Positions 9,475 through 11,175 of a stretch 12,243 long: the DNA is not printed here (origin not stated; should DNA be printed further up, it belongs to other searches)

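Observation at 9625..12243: Tightly coupled three-gene envelope module: dihaem/EF-hand exported protein, lipoprotein, Tat-exported protein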

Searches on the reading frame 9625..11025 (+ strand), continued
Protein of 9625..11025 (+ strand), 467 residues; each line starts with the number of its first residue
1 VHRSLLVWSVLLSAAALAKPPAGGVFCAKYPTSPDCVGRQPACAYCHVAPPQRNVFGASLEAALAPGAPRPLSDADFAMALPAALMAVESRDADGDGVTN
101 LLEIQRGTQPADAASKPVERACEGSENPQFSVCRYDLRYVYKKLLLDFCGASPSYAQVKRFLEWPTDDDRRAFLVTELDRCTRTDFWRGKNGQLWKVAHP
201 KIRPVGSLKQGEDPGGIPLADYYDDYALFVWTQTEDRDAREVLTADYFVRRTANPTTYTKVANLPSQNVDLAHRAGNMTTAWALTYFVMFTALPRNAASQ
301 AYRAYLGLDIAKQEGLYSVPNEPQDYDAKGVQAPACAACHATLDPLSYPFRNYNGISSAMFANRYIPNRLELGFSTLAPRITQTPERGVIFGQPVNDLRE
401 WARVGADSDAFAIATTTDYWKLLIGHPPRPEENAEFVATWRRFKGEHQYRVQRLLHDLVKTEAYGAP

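Call 38: search_protein_families(library=pfam, alignment_id=A2, max_evalue=0.01)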
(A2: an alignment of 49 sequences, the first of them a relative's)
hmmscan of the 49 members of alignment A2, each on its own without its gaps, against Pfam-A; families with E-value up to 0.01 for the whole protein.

A. member 1, P0211 (513 aa): 1 family
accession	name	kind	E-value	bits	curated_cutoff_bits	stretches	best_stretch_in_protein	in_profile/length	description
PF07394.17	DUF1501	-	0.0023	17.6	27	1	323-463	229-336/390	Protein of unknown function (DUF1501)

B. families by the number of members that match (of 49 scanned): 1 family
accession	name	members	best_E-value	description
PF07394.17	DUF1501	29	0.00053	Protein of unknown function (DUF1501)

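Call 39: search_protein_families(library=pfam, alignment_id=A1, max_evalue=0.01)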
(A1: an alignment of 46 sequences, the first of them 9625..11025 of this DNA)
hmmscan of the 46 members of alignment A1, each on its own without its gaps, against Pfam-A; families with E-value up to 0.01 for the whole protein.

A. member 1, window:9625-11025:+ (467 aa): 2 families
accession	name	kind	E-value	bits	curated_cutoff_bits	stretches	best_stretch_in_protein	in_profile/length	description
PF07627.16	PSCyt3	-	0.00013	22.7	27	1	332-356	67-91/98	Protein of unknown function (DUF1588)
PF07583.16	PSCyt2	-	0.0098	16.3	29.8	0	139-177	25-62/209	Protein of unknown function (DUF1549)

B. families by the number of members that match (of 46 scanned): 3 families
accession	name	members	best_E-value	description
PF07627.16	PSCyt3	45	3.3e-06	Protein of unknown function (DUF1588)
PF07583.16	PSCyt2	32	6.3e-07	Protein of unknown function (DUF1549)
PF18884.5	TSP3_bac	5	0.0014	Bacterial TSP3 repeat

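Call 42: search_protein_representatives(alignment_id=A1)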
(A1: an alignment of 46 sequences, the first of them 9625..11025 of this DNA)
Query: 46 sequences, 467 profile positions. Proteins with E-value up to 0.001 (for the whole library): 1043; up to 1e-10: 289; up to 1e-30: 147. The best 150 are listed.
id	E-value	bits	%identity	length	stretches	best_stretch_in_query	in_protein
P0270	3.0e-203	692.2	-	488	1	6-467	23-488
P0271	3.9e-197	672.1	-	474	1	6-467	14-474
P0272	3.0e-181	619.7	-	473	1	6-467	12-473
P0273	3.4e-181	619.5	-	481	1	6-467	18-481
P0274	8.3e-179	611.6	-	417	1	114-467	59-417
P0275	1.7e-172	590.9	-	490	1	13-467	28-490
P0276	1.3e-168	578.0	-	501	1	13-467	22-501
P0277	2.0e-165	567.5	-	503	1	5-467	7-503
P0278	1.5e-162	558.0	-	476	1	9-467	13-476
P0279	3.4e-161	553.6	-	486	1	6-466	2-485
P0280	1.7e-157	541.4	-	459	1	5-467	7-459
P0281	6.6e-156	536.1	-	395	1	77-467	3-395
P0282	6.7e-156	536.1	-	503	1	6-467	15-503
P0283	1.6e-155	534.8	-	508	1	8-467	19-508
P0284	7.4e-149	512.9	-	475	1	12-467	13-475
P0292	2.1e-129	448.7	-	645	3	1-266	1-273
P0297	4.6e-119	414.7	-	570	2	6-364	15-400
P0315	3.2e-96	339.3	-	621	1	5-466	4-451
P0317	2.2e-94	333.3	-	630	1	6-467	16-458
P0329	8.7e-89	314.8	-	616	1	7-465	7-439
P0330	1.2e-88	314.4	-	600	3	12-265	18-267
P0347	2.1e-79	283.9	-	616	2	265-464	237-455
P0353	1.3e-74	268.0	-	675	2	136-466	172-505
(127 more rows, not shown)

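Call 44: search_protein_families(library=pfam, proteins=[P0315, P0317, P0329, P0347, P0353, P0292, P0330, P0297], max_evalue=0.1)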
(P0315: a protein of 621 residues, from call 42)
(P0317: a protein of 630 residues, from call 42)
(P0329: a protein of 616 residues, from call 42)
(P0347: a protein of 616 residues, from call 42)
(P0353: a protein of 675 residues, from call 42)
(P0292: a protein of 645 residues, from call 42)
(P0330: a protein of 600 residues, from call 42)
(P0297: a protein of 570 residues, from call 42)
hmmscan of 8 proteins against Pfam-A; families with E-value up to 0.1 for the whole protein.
P0315 (621 aa): 4 families
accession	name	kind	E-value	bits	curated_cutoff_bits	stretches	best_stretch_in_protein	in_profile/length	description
PF07627.16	PSCyt3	-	0.00028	21.5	27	1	322-346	64-88/98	Protein of unknown function (DUF1588)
PF07583.16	PSCyt2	-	0.00034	21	29.8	1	122-181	16-74/209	Protein of unknown function (DUF1549)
PF07624.16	PSD2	-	0.0023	18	25.8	1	389-449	14-74/74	Protein of unknown function (DUF1585)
PF24784.1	Temptin_C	-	0.09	13.7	27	0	87-105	56-74/98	Temptin C-terminal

P0317 (630 aa): 3 families
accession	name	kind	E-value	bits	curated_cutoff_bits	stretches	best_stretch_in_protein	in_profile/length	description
PF07627.16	PSCyt3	-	0.012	16.3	27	0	326-348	67-89/98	Protein of unknown function (DUF1588)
PF18884.5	TSP3_bac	-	0.03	14.6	25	1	104-116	1-13/22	Bacterial TSP3 repeat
PF07624.16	PSD2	-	0.036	14.2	25.8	1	397-455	17-74/74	Protein of unknown function (DUF1585)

P0329 (616 aa): 2 families
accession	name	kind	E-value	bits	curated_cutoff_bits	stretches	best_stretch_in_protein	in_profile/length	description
PF07624.16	PSD2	-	0.0024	18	25.8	1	380-438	17-74/74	Protein of unknown function (DUF1585)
PF07627.16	PSCyt3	-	0.054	14.2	27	0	317-338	67-88/98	Protein of unknown function (DUF1588)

P0347 (616 aa): 2 families
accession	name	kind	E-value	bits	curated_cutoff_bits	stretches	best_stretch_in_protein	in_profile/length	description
PF07627.16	PSCyt3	-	0.00068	20.3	27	1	299-335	57-93/98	Protein of unknown function (DUF1588)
PF07624.16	PSD2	-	0.013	15.6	25.8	1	397-454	17-73/74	Protein of unknown function (DUF1585)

P0353 (675 aa): 4 families
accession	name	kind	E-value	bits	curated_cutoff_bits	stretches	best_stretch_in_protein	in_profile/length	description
PF07624.16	PSD2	-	7.6e-10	38.8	25.8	1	435-503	5-74/74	Protein of unknown function (DUF1585)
PF07627.16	PSCyt3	-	0.00021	21.9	27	1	368-397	67-96/98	Protein of unknown function (DUF1588)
PF18884.5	TSP3_bac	-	0.0015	18.7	25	1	96-112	1-17/22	Bacterial TSP3 repeat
PF07583.16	PSCyt2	-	0.069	13.5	29.8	1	177-217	26-66/209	Protein of unknown function (DUF1549)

P0292 (645 aa): 4 families
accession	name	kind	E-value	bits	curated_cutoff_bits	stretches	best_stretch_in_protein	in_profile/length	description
PF07627.16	PSCyt3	-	0.008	16.9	27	0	371-395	66-90/98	Protein of unknown function (DUF1588)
PF07583.16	PSCyt2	-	0.012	16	29.8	0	148-194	26-73/209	Protein of unknown function (DUF1549)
PF24784.1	Temptin_C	-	0.018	16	27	1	67-101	40-74/98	Temptin C-terminal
PF07624.16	PSD2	-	0.035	14.3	25.8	1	569-641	2-73/74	Protein of unknown function (DUF1585)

P0330 (600 aa): 7 families
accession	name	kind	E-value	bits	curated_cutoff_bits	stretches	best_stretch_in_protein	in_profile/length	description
PF07627.16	PSCyt3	-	8.4e-06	26.4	27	1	363-397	56-90/98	Protein of unknown function (DUF1588)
PF00034.26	Cytochrom_C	-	0.00099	20.8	21.3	0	48-107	10-68/90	Cytochrome c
PF07583.16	PSCyt2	-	0.022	15.1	29.8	0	140-186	26-68/209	Protein of unknown function (DUF1549)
PF13442.11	Cytochrome_CBB3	-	0.03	15.1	27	0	373-383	9-19/68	Cytochrome C oxidase, cbb3-type, subunit III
PF03150.19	CCP_MauG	-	0.031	15.4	25.6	0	41-63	15-37/149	Di-haem cytochrome c peroxidase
PF09699.15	Paired_CXXCH_1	-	0.087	13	20.6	0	365-383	19-37/41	Doubled CXXCH motif (Paired_CXXCH_1)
PF01183.26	Glyco_hydro_25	-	0.097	13.4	27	0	293-348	39-93/180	Glycosyl hydrolases family 25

P0297 (570 aa): 2 families
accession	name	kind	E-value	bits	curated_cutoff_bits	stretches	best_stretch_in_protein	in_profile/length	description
PF07627.16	PSCyt3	-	0.00062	20.4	27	1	364-391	63-90/98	Protein of unknown function (DUF1588)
PF18884.5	TSP3_bac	-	0.043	14.1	25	1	93-109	1-17/22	Bacterial TSP3 repeat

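Call 45: search_solved_structures(query=A2, max_evalue=10, show_alignments=4)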
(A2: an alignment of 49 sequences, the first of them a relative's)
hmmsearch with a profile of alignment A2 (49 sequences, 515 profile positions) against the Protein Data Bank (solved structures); distinct sequences matched with E-value up to 10: 0.

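Call 46: search_solved_structures(query=A1, max_evalue=10, show_alignments=3)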
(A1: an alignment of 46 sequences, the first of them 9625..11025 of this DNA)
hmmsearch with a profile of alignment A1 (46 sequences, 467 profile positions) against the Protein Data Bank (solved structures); distinct sequences matched with E-value up to 10: 2.
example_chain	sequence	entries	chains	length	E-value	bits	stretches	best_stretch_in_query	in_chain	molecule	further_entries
1m1p_A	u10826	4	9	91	0.31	12.9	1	12-50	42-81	Small tetraheme cytochrome c | Periplasmic tetraheme cytochrome c CctA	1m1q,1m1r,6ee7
6hr0_A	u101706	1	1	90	0.78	11.6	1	11-50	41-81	Cytochrome C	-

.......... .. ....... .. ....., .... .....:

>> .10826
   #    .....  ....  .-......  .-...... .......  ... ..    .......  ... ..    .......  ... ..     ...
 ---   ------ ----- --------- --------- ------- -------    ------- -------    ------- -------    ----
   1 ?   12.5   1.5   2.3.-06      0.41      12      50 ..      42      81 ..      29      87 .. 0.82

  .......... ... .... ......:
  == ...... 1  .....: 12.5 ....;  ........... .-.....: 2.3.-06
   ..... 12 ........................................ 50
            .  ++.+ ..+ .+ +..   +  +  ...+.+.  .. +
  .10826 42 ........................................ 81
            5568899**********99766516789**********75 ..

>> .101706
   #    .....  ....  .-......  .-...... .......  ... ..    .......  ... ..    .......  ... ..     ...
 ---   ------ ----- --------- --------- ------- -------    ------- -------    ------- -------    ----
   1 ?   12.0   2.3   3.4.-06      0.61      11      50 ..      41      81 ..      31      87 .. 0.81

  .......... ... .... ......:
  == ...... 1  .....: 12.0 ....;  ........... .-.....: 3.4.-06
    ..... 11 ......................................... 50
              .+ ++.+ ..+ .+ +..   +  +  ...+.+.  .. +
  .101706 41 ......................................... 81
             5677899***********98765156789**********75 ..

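Call 49: find_encoding_contigs(protein=P0353, flank=6000, max_places=3)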
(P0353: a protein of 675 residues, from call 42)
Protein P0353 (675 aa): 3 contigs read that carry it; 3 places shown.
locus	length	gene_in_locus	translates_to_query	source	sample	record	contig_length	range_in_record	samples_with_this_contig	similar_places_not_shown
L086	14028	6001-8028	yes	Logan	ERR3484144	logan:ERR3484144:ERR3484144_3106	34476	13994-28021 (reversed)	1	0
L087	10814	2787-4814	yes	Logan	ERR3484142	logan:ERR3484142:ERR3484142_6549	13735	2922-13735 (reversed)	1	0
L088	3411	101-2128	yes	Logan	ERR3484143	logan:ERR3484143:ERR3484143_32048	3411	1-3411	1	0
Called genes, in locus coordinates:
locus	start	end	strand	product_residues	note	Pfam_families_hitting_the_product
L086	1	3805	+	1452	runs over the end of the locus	-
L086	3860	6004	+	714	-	PF02310:B12-binding, PF04055:Radical_SAM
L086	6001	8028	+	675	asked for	PF07624:PSD2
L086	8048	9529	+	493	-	-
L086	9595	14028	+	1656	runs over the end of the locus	PF13699:eCIS_core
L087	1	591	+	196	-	?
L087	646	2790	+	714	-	PF02310:B12-binding, PF04055:Radical_SAM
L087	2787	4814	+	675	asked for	PF07624:PSD2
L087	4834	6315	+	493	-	-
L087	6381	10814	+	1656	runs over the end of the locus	PF13699:eCIS_core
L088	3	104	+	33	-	?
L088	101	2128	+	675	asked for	PF07624:PSD2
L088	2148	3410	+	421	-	?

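Call 50: find_encoding_contigs(protein=P0315, flank=6000, max_places=3)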
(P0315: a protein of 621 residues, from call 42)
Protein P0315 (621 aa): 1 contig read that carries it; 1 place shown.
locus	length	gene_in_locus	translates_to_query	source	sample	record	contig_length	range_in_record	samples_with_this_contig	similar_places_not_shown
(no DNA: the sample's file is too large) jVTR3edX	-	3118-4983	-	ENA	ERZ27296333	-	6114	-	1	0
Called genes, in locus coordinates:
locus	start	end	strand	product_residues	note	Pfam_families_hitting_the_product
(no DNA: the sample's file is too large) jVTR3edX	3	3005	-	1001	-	?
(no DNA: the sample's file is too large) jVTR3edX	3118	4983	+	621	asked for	-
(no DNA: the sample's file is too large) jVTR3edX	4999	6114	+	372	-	?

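Call 52: search_protein_families(library=pfam, proteins=[L086:8048-9526:+, L086:3860-6001:+], max_evalue=0.1)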
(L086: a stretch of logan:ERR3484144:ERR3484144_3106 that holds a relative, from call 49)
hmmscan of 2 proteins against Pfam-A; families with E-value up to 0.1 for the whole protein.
L086:8048-9526:+ (493 aa): 0 families

L086:3860-6001:+ (714 aa): 2 families
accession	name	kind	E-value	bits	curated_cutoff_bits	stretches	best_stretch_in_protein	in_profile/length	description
PF04055.27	Radical_SAM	-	1.2e-11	45.5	29.5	1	216-376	2-165/166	Radical SAM superfamily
PF02310.24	B12-binding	-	8.1e-11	42.2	32.1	1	58-153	29-120/121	B12 binding domain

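Call 62: find_encoding_contigs(protein=P0297, flank=6000, max_places=2)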
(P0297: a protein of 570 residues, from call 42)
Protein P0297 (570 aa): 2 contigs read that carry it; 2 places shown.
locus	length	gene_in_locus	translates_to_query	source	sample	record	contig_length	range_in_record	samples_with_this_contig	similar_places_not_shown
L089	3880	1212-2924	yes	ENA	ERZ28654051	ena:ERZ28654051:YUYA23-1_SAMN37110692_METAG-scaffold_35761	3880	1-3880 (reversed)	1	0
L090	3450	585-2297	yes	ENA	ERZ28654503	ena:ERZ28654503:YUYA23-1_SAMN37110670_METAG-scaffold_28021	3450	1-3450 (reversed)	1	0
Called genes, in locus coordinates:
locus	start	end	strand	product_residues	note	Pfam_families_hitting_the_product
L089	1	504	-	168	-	?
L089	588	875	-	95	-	-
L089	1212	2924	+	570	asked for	-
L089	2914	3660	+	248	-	-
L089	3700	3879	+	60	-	?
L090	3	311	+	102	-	?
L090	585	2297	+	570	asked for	-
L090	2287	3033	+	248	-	-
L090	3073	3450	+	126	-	?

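Call 63: find_encoding_contigs(protein=P0330, flank=6000, max_places=2)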
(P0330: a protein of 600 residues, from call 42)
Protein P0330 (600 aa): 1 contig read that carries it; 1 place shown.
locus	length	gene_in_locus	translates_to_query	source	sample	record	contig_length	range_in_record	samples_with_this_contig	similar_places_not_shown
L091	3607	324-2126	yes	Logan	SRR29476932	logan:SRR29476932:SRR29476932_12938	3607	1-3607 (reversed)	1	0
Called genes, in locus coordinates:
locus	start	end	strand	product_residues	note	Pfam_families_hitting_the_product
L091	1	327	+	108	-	?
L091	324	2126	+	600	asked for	PF07627:PSCyt3 (faint)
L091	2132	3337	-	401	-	-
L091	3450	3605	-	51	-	?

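Call 67: search_dna_similar(query=P0211, collection=plasmids, mode=protein, max_evalue=0.01, max_rows=25)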
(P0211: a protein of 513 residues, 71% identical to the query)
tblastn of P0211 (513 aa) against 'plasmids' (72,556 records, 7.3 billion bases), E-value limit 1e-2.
No match.

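Call 73: fold_search(model_id=the predicted structure, library=pdb)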
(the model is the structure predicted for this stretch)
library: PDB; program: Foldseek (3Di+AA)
matches with E <= 10: 38; with E <= 0.001: 0
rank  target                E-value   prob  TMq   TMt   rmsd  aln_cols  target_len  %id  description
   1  1w6j                  1.5e+00  0.04  0.12  0.09  18.5       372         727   10  Structure of human OSC in complex with Ro 48-8071 (released 2004-10-29)
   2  6zu0_E                1.7e+00  0.02  0.07  0.08  22.5       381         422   11  Crystal structure of citrate synthase (GltA) from Pseudomonas aeruginosa (released 2021-07-28)
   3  6zu0_C                2.0e+00  0.02  0.08  0.09  22.4       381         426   11  Crystal structure of citrate synthase (GltA) from Pseudomonas aeruginosa (released 2021-07-28)
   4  6zu0_A                2.1e+00  0.01  0.07  0.08  22.3       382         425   11  Crystal structure of citrate synthase (GltA) from Pseudomonas aeruginosa (released 2021-07-28)
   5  6zu0_F                2.4e+00  0.01  0.07  0.08  22.4       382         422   11  Crystal structure of citrate synthase (GltA) from Pseudomonas aeruginosa (released 2021-07-28)
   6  2ky4_MODEL_1_A        2.6e+00  0.18  0.10  0.28  13.0       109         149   12  Solution NMR structure of the PBS linker domain of phycobilisome linker polypeptide from Anabaena sp. Northeas (released 2010-07-14)
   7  1w6k                  2.6e+00  0.03  0.13  0.10  19.3       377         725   10  Structure of human OSC in complex with Lanosterol (released 2004-10-29)
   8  6zu0_B                2.7e+00  0.01  0.08  0.08  22.3       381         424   11  Crystal structure of citrate synthase (GltA) from Pseudomonas aeruginosa (released 2021-07-28)
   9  5hjn                  2.9e+00  0.02  0.10  0.12  21.1       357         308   11  Crystal structure of the TBC domain of Skywalker/TBC1D24 from Drosophila melanogaster (released 2016-09-21)
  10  7vhl_B                3.0e+00  0.01  0.09  0.06  20.0       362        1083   10  Double deletion S-2P trimer(1 Up) (released 2022-10-19)
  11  6zu0_D                3.0e+00  0.01  0.07  0.08  22.4       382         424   11  Crystal structure of citrate synthase (GltA) from Pseudomonas aeruginosa (released 2021-07-28)
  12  9eai_A                3.6e+00  0.01  0.09  0.11  26.1       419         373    8  Structure of nanobody AT206 in complex with the losartan-bound angiotensin II type I receptor (AT1R) (released 2025-03-05)
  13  2l3w_MODEL_1_A        3.8e+00  0.11  0.09  0.28  13.3       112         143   15  Solution NMR Structure of the PBS linker domain of phycobilisome rod linker polypeptide from Synechococcus elo (released 2010-12-15)
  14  7l2e_A                3.8e+00  0.01  0.10  0.05  20.8       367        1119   14  Cryo-EM structure of NTD-directed neutralizing antibody 4-18 in complex with prefusion SARS-CoV-2 spike glycoprotein (released 2021-03-24)
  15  2ifc_A                4.0e+00  0.01  0.09  0.11  22.2       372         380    9  The Structure of the Binary Complex of Oxalateacetate with Citrate Synthase from the Thermophilic Archaeon Thermolasma (released 2007-10-02)
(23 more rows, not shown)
